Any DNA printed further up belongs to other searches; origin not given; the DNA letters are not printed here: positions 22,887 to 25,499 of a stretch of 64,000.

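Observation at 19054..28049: Composite respiratory locus: Psr/Nrf-type molybdoenzyme module joined to a DsrMK/Hmc-type transmembrane module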

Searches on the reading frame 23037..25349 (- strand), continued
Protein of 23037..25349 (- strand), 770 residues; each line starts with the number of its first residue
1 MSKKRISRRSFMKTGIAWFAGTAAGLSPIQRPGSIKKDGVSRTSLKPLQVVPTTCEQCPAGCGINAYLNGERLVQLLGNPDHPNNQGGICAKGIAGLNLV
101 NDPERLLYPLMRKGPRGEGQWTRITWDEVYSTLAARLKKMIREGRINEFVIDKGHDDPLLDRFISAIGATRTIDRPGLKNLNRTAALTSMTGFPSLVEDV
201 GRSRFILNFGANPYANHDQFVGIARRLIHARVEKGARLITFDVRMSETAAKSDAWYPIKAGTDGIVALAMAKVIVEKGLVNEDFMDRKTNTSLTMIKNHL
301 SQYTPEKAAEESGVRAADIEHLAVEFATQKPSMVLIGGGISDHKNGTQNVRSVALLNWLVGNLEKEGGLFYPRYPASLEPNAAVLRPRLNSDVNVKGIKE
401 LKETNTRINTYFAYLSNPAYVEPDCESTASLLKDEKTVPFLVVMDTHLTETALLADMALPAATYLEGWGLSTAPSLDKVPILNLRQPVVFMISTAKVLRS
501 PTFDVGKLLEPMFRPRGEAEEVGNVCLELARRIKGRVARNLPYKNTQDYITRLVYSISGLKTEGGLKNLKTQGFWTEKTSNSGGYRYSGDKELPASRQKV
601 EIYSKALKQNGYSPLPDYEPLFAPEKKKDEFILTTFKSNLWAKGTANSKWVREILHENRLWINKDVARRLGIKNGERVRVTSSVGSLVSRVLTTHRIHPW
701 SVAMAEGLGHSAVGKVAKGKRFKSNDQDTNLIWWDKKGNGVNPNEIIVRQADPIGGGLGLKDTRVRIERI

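Call 14: find_related_loci(query=A1, collection=genome_contigs, flank=9000)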
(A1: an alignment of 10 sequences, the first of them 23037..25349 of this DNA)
Query A1 (770 aa) in genome_contigs; peptide patterns used: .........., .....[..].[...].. (x = any residue, [..] = any of these).
272 stretches matched a pattern; 207 encode a relative of the query (tblastn E <= 1e-3); the best 80 are kept; 78 distinct loci.
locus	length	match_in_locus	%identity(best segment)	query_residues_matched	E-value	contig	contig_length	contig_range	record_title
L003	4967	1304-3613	86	1-770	0e+0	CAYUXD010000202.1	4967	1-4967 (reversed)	MAG TPA_asm: uncultured Eubacteriales bacterium isolate binchicken_co34_557 genome assembly, contig: NODE_31003_length_4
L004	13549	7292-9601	84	1-770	0e+0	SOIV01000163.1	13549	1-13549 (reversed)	MAG: Candidatus Aminicenantes bacterium isolate E29_bin47 NODE_1217_length_13549_cov_79.808433, whole genome shotgun seq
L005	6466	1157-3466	83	1-770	0e+0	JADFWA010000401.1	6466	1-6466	MAG: Proteobacteria bacterium isolate C2.bin.20 k83_3845785, whole genome shotgun sequence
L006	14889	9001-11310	81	1-770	0e+0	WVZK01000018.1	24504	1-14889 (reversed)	MAG: Candidatus Aminicenantes bacterium isolate CS4-C017 C_merged_R1_(paired)_contig_61723, whole genome shotgun sequenc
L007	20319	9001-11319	68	1-770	0e+0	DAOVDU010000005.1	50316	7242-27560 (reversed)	MAG TPA_asm: Candidatus Aminicenantes bacterium isolate CSMAG_1065 CSMAG_1065_k141_3314725_length_50316_cov_39.9371, who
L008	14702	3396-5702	68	1-770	0e+0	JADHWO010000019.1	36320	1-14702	MAG: Candidatus Aminicenantes bacterium isolate BS750m-G29 BS-750m-C1189, whole genome shotgun sequence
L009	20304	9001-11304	64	1-770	0e+0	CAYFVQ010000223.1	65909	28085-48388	MAG TPA_asm: uncultured Eubacteriales bacterium isolate ERP108616_co1_206 genome assembly, contig: k119_391004, whole ge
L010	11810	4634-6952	63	1-770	0e+0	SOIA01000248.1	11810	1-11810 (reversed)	MAG: Candidatus Aminicenantes bacterium isolate E29_bin11 NODE_1633_length_11810_cov_13.173203, whole genome shotgun seq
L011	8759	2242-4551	63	1-770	0e+0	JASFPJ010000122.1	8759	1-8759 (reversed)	MAG: Candidatus Aminicenantes bacterium isolate D0819M58metaG_Bin_295 D0819M58metaG_FD_scaffold_879_c1, whole genome sho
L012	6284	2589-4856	62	1-770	0e+0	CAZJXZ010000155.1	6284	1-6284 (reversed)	MAG TPA_asm: uncultured Eubacteriales bacterium isolate binchicken_co383_20 genome assembly, contig: NODE_5417_length_62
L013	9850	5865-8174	61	1-770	0e+0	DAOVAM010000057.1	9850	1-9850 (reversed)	MAG TPA_asm: Candidatus Aminicenantes bacterium isolate CSMAG_979 CSMAG_979_k141_5156511_length_9850_cov_9.0000, whole g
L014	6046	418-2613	58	1-770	0e+0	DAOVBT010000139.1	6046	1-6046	MAG TPA_asm: Candidatus Aminicenantes bacterium isolate CSMAG_1012 CSMAG_1012_k141_81607_length_6046_cov_8.0000, whole g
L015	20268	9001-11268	58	1-769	0e+0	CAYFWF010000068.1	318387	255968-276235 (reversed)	MAG TPA_asm: uncultured Eubacteriales bacterium isolate ERP108616_co1_236 genome assembly, contig: k119_297872, whole ge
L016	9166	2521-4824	57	1-770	0e+0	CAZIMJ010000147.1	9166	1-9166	MAG TPA_asm: uncultured Eubacteriales bacterium isolate SRP185410_co1_364 genome assembly, contig: k141_2393278, whole g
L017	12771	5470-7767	58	1-769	0e+0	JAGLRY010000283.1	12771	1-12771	MAG: Candidatus Aminicenantes bacterium isolate RS_9_36 ROV157_9.bin.36.fa_283, whole genome shotgun sequence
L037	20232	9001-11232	42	1-769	0e+0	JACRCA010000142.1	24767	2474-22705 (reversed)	MAG: Deltaproteobacteria bacterium isolate NC_groundwater_1634_Pr3_B-0.1um_51_9 SR-2_scaffold_141_1261170, whole genome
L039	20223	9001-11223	42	5-770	0e+0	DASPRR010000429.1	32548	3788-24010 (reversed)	MAG TPA_asm: Thermodesulfobacteriota bacterium isolate SMAG_U12230 k141_910860, whole genome shotgun sequence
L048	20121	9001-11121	41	40-770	0e+0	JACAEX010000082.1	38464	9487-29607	MAG: Syntrophaceae bacterium isolate L.E.D.62 k119_1603750, whole genome shotgun sequence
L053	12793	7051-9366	39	4-769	4e-177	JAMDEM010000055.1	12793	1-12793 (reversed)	MAG: Bacillota bacterium isolate FK_Sedi_B_Bin.101 NODE_19397_length_12793_cov_3.51524, whole genome shotgun sequence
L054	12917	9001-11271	41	5-770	1e-176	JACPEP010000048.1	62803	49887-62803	MAG: Chloroflexi bacterium isolate NC_groundwater_338_Ag_B-0.1um_58_18 GD18-4_B1_scaffold_1939876, whole genome shotgun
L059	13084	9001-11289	38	6-769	4e-166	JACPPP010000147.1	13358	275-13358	MAG: Armatimonadetes bacterium isolate NC_groundwater_630_Ag_B-0.1um_56_30 B_1_S1_Biohub_coassembly_k141_2086524, whole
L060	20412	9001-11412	39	6-769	3e-165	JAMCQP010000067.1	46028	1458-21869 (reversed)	MAG: Bacillota bacterium isolate FK_Sedi_A_Bin.38 NODE_1441_length_46028_cov_4.16653, whole genome shotgun sequence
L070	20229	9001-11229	37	1-769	1e-154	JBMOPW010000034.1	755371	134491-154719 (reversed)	MAG: Candidatus Zhuqueibacterota bacterium isolate Betzabe_MAG138 MAG138_34, whole genome shotgun sequence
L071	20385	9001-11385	31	6-757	6e-102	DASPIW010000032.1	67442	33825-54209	MAG TPA_asm: Symbiobacteriaceae bacterium isolate SMAG_U11993 k141_157318, whole genome shotgun sequence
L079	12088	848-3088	29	49-767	1e-72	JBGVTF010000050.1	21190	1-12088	MAG: Anaerolineae bacterium isolate S_237_B7 k127_297636, whole genome shotgun sequence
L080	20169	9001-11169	30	53-770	2e-72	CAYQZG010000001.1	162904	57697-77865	MAG TPA_asm: uncultured Anaerolineales bacterium isolate binchicken_co15_218 genome assembly, contig: NODE_4_length_1629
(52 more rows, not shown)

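Call 34: find_encoding_contigs(protein=P0001, flank=10000, max_places=1)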
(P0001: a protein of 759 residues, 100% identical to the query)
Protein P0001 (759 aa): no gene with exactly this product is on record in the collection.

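Call 43: search_protein_families(library=pfam, proteins=[L070:3820-5508:+, L070:5515-6294:+, L070:6284-7249:+, L070:11258-12172:+, L070:12340-12837:+, L070:12889-13647:+, L070:13701-15389:+, L037:11831-12973:+, L037:13100-13909:+, L048:1095-3086:+], max_evalue=0.001)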
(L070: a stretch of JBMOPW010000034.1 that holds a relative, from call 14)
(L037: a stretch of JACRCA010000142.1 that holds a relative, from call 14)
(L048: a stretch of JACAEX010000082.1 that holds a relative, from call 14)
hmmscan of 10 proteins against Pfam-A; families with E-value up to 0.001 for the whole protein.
L070:3820-5508:+ (562 aa): 0 families

L070:5515-6294:+ (259 aa): 0 families

L070:6284-7249:+ (321 aa): 5 families
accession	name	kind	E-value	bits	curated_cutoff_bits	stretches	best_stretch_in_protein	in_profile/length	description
PF13183.11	Fer4_8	-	7.5e-07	30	27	1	238-297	2-67/68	4Fe-4S dicluster domain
PF13187.11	Fer4_9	-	1.6e-06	28.5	27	1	240-297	1-50/52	4Fe-4S dicluster domain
PF13534.11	Fer4_17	-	2.1e-06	28.6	22.2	1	240-296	1-58/61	4Fe-4S dicluster domain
PF12838.12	Fer4_7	-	5.3e-05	24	27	1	240-297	1-51/52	4Fe-4S dicluster domain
PF13237.11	Fer4_10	-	0.00028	21.2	25.5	0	240-295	8-53/53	4Fe-4S dicluster domain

L070:11258-12172:+ (304 aa): 6 families
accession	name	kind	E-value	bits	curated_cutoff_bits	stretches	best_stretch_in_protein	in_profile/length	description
PF22113.1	Mtrc-MtrF_II-IV_dom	-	9.2e-10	38.8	30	1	127-296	27-163/176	Outer membrane cytochrome MtrC/MtrF-like, domains II/IV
PF03264.19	Cytochrom_NNT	-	1.1e-07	32.2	24.1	1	26-105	11-89/174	NapC/NirT cytochrome c family, N-terminal region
PF09699.15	Paired_CXXCH_1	-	1.2e-07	31.7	20.6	0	203-245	4-38/41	Doubled CXXCH motif (Paired_CXXCH_1)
PF14522.11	Cytochrome_C7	-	2.5e-07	30.8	24.8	0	235-296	12-66/67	Cytochrome c7 and related cytochrome c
PF14537.11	Cytochrom_c3_2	-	1.6e-05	25.7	25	0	200-269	21-79/79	Cytochrome c3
PF13435.11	Cytochrome_C554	-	0.00031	22.1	20.8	0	83-142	1-62/84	Cytochrome c554 and c-prime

L070:12340-12837:+ (165 aa): 10 families
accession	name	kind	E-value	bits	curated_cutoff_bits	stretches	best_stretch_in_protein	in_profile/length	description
PF13237.11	Fer4_10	-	1.3e-07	31.8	25.5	1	62-115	6-53/53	4Fe-4S dicluster domain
PF12838.12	Fer4_7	-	4.6e-07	30.6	27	1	65-115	2-49/52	4Fe-4S dicluster domain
PF13187.11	Fer4_9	-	5.8e-07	29.9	27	1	64-116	1-49/52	4Fe-4S dicluster domain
PF13183.11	Fer4_8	-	1.2e-06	29.4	27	1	64-116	4-66/68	4Fe-4S dicluster domain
PF00037.32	Fer4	-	1.3e-06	28.4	21.1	0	64-77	7-20/24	4Fe-4S binding domain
PF13534.11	Fer4_17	-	2.5e-06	28.4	22.2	1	64-116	1-58/61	4Fe-4S dicluster domain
PF12797.12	Fer4_2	-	4.7e-06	26.6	24.5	0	63-77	8-22/22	4Fe-4S binding domain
PF13484.11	Fer4_16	-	9.9e-06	26.7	30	0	65-77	2-14/66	4Fe-4S double cluster binding domain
PF12800.12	Fer4_4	-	2.9e-05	24.5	24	0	64-77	3-16/17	4Fe-4S binding domain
PF12837.12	Fer4_6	-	0.00014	22.1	25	0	64-77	8-21/24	4Fe-4S binding domain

L070:12889-13647:+ (252 aa): 8 families
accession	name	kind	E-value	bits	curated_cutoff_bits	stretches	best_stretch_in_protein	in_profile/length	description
PF13187.11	Fer4_9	-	2.1e-09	37.7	27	1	122-173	1-49/52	4Fe-4S dicluster domain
PF13237.11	Fer4_10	-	1.7e-08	34.7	25.5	1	122-172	8-53/53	4Fe-4S dicluster domain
PF12838.12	Fer4_7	-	8.3e-07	29.8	27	1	122-173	1-50/52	4Fe-4S dicluster domain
PF13183.11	Fer4_8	-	8e-06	26.7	27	0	154-173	47-66/68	4Fe-4S dicluster domain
PF13534.11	Fer4_17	-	1.1e-05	26.3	22.2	0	139-173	25-58/61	4Fe-4S dicluster domain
PF14691.11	Fer4_20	-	2.4e-05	24.5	25.8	1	121-175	22-79/113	Dihydroprymidine dehydrogenase domain II, 4Fe-4S cluster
PF14697.11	Fer4_21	-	0.00028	21.4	35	0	122-174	7-54/59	4Fe-4S dicluster domain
PF00111.32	Fer2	-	0.0005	20.4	21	1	25-82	8-76/77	2Fe-2S iron-sulfur cluster binding domain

L070:13701-15389:+ (562 aa): 6 families
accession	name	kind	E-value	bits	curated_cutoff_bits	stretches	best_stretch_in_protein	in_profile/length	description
PF00890.30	FAD_binding_2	-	9.4e-75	252.8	20.4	1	102-487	1-414/414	FAD binding domain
PF07992.20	Pyr_redox_2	-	1.6e-10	41.3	26.1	1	102-297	2-116/291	Pyridine nucleotide-disulphide oxidoreductase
PF03486.20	HI0933_like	-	8.6e-06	25.8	50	1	102-473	2-220/244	HI0933-like protein Rossmann domain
PF01134.28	GIDA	-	0.00017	21.2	22.1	0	102-131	1-30/391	Glucose inhibited division protein A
PF12831.13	FAD_oxidored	-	0.00018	21.4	27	1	102-129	1-28/416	FAD dependent oxidoreductase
PF01266.30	DAO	-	0.00047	20.2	27.9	0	102-193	1-76/353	FAD dependent oxidoreductase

L037:11831-12973:+ (380 aa): 2 families
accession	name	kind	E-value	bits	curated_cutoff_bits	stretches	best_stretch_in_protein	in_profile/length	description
PF13500.12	AAA_26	-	3.6e-13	50.3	27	1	29-239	1-195/198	AAA domain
PF07085.17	DRTGG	-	3.8e-11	43.2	25.2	1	246-346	2-104/105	DRTGG domain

L037:13100-13909:+ (269 aa): 0 families

L048:1095-3086:+ (663 aa): 4 families
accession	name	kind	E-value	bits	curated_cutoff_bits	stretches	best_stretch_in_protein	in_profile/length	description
PF14537.11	Cytochrom_c3_2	-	2e-10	41.4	25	1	145-212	2-68/79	Cytochrome c3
PF14522.11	Cytochrome_C7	-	5.8e-10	39.3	24.8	0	145-208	8-66/67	Cytochrome c7 and related cytochrome c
PF01292.26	Ni_hydr_CYTB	-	6.2e-08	33.1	30.1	2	394-578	1-157/179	Prokaryotic cytochrome b561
PF22113.1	Mtrc-MtrF_II-IV_dom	-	3.1e-06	27.3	30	1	147-313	4-166/176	Outer membrane cytochrome MtrC/MtrF-like, domains II/IV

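Call 76: search_protein_families(library=pfam, proteins=[L080:13839-15707:+, L080:15708-16931:+, L080:12000-13316:+, L079:5290-7008:+, L059:11297-12781:+, L053:9387-10130:+, L039:11236-11859:+, L039:12013-13080:+, L039:13059-13973:+], max_evalue=0.0001)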
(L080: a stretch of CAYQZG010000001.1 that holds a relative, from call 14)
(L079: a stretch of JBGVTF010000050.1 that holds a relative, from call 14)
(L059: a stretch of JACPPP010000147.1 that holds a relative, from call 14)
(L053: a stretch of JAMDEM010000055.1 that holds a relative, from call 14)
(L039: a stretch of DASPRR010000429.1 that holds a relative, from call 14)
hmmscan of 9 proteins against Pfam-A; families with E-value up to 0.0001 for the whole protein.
L080:13839-15707:+ (622 aa): 5 families
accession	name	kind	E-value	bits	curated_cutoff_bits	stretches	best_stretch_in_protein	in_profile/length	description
PF14537.11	Cytochrom_c3_2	-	2.6e-11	44.3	25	0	217-286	6-65/79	Cytochrome c3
PF14522.11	Cytochrome_C7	-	2.4e-10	40.5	24.8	0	111-182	7-66/67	Cytochrome c7 and related cytochrome c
PF02085.21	Cytochrom_CIII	-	5.8e-07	30.2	22.9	1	111-201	24-101/101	Class III cytochrome C family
PF02665.19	Nitrate_red_gam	-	1.9e-06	28.1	22.9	1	447-609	48-204/217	Nitrate reductase gamma subunit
PF09699.15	Paired_CXXCH_1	-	2.6e-05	24.3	20.6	0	322-357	4-38/41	Doubled CXXCH motif (Paired_CXXCH_1)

L080:15708-16931:+ (407 aa): 8 families
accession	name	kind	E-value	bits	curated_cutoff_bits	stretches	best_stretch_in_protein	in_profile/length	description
PF02754.22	CCG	-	7.5e-35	119.3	20.6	2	294-381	1-84/85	Cysteine-rich domain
PF13183.11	Fer4_8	-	1e-11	45.6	27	1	17-102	1-68/68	4Fe-4S dicluster domain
PF13237.11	Fer4_10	-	6.2e-10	39.3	25.5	0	17-41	5-26/53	4Fe-4S dicluster domain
PF13534.11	Fer4_17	-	1.4e-08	35.6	22.2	1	20-103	1-61/61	4Fe-4S dicluster domain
PF13746.11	Fer4_18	-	5.2e-07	30.3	27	0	82-106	55-79/114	4Fe-4S dicluster domain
PF13484.11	Fer4_16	-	2.6e-05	25.4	30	0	21-39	2-20/66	4Fe-4S double cluster binding domain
PF12797.12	Fer4_2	-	3.5e-05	23.9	24.5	1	15-33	4-22/22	4Fe-4S binding domain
PF13187.11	Fer4_9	-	6.6e-05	23.3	27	0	20-101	1-50/52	4Fe-4S dicluster domain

L080:12000-13316:+ (438 aa): 1 family
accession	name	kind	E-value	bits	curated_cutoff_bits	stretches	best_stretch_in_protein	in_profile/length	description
PF03916.19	NrfD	-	1.6e-34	120.4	25.8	1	51-369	2-309/313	Polysulphide reductase, NrfD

L079:5290-7008:+ (572 aa): 5 families
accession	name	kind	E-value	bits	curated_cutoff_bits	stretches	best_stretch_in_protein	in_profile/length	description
PF14522.11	Cytochrome_C7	-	3e-13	49.8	24.8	0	65-132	4-66/67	Cytochrome c7 and related cytochrome c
PF14537.11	Cytochrom_c3_2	-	3e-10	40.8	25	0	167-237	6-66/79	Cytochrome c3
PF02085.21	Cytochrom_CIII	-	8.3e-09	36.2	22.9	1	65-151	24-101/101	Class III cytochrome C family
PF09699.15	Paired_CXXCH_1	-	9.5e-06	25.6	20.6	0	169-201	8-39/41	Doubled CXXCH motif (Paired_CXXCH_1)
PF02665.19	Nitrate_red_gam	-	1.6e-05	25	22.9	1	410-558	59-203/217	Nitrate reductase gamma subunit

L059:11297-12781:+ (494 aa): 3 families
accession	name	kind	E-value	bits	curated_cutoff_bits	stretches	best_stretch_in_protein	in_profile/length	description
PF14522.11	Cytochrome_C7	-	1.9e-21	76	24.8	2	193-252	13-67/67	Cytochrome c7 and related cytochrome c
PF14537.11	Cytochrom_c3_2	-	5.2e-11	43.3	25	0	220-291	2-78/79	Cytochrome c3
PF22113.1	Mtrc-MtrF_II-IV_dom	-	5.2e-11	42.8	30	0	94-182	81-167/176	Outer membrane cytochrome MtrC/MtrF-like, domains II/IV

L053:9387-10130:+ (247 aa): 2 families
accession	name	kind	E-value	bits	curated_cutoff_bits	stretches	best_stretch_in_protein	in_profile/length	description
PF14522.11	Cytochrome_C7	-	2.4e-14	53.4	24.8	1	117-191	3-66/67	Cytochrome c7 and related cytochrome c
PF14537.11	Cytochrom_c3_2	-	4.6e-11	43.5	25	1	159-242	2-78/79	Cytochrome c3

L039:11236-11859:+ (207 aa): 3 families
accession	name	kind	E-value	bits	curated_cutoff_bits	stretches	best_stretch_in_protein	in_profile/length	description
PF03264.19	Cytochrom_NNT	-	2.1e-09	37.8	24.1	1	117-167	123-170/174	NapC/NirT cytochrome c family, N-terminal region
PF14522.11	Cytochrome_C7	-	3.7e-07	30.3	24.8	0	143-198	1-66/67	Cytochrome c7 and related cytochrome c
PF22678.1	Cytochrom_c_NrfB-like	-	9.5e-06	26.4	27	0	69-100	35-66/89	Cytochrome c-type protein NrfB-like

L039:12013-13080:+ (355 aa): 2 families
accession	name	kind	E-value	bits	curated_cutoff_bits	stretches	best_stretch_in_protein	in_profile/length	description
PF07085.17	DRTGG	-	1.4e-11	44.6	25.2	1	224-321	2-104/105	DRTGG domain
PF13500.12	AAA_26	-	1.4e-09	38.5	27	1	9-217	1-195/198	AAA domain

L039:13059-13973:+ (304 aa): 0 families
